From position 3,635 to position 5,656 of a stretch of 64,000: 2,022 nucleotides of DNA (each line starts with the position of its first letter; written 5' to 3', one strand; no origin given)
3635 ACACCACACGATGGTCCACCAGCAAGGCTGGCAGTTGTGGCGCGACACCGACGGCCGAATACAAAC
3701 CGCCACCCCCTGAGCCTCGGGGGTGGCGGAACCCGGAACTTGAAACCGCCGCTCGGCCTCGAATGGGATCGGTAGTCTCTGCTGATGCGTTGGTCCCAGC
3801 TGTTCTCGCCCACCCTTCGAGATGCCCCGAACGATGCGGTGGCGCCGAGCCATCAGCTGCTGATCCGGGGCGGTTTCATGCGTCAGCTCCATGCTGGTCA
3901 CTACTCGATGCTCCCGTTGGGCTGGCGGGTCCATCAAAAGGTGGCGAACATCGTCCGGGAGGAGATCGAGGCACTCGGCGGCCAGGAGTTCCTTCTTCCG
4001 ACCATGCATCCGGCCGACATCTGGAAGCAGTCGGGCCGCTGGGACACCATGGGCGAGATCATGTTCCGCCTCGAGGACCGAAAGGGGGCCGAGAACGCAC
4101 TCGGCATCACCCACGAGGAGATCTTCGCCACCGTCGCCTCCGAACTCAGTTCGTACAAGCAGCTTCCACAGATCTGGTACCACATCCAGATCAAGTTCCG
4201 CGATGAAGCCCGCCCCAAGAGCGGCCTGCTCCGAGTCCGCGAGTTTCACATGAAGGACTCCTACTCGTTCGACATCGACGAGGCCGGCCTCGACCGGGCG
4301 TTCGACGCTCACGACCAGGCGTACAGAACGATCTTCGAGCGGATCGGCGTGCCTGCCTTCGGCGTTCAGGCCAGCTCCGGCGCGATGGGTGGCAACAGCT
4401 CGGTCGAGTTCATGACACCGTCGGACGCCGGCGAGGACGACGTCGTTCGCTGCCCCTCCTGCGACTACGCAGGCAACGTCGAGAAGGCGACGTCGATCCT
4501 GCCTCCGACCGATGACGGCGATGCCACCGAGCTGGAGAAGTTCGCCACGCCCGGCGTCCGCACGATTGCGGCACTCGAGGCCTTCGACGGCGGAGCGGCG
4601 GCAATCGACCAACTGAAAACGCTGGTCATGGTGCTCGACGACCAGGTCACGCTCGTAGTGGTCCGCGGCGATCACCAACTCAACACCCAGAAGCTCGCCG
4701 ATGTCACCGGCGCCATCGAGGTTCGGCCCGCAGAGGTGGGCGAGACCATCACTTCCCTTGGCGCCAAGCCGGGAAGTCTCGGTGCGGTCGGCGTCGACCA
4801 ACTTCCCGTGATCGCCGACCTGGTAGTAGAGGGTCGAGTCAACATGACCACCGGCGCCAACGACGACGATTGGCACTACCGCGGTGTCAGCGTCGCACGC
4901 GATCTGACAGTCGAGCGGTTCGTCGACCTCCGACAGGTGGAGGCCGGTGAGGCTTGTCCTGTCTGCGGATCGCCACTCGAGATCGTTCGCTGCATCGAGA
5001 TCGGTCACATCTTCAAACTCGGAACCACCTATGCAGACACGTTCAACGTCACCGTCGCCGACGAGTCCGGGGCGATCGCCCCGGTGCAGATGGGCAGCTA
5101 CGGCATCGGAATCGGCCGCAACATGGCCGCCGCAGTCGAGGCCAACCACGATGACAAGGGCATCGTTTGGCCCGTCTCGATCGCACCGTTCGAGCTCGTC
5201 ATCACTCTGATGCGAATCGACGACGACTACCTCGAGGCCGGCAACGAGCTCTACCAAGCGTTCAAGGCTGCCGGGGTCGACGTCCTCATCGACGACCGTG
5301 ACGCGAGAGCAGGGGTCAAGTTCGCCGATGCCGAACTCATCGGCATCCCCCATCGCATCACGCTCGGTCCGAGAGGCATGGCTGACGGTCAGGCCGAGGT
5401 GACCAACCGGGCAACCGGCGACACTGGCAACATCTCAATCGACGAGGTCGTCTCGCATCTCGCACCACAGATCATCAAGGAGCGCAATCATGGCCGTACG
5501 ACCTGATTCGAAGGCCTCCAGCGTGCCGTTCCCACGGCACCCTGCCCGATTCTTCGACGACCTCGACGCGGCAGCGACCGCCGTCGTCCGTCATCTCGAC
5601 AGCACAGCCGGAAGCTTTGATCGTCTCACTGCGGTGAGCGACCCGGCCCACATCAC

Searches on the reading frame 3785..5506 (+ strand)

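Call 98: search_protein_families(library=pfam, proteins=[window:3785-5506:+], max_evalue=0.00001)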
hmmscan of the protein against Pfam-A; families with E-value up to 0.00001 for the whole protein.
window:3785-5506:+ (573 aa): 3 families
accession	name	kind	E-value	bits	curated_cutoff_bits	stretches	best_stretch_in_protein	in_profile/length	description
PF00587.30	tRNA-synt_2b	-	3.8e-24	86.1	29.3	1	94-454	1-179/179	tRNA synthetase class II core domain (G, H, P, S and T)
PF03129.25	HGTP_anticodon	-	4.9e-19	68.7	21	1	476-559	8-91/94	Anticodon binding domain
PF04073.20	tRNA_edit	-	1.6e-14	54.5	25.5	1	255-366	1-114/123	Aminoacyl-tRNA editing domain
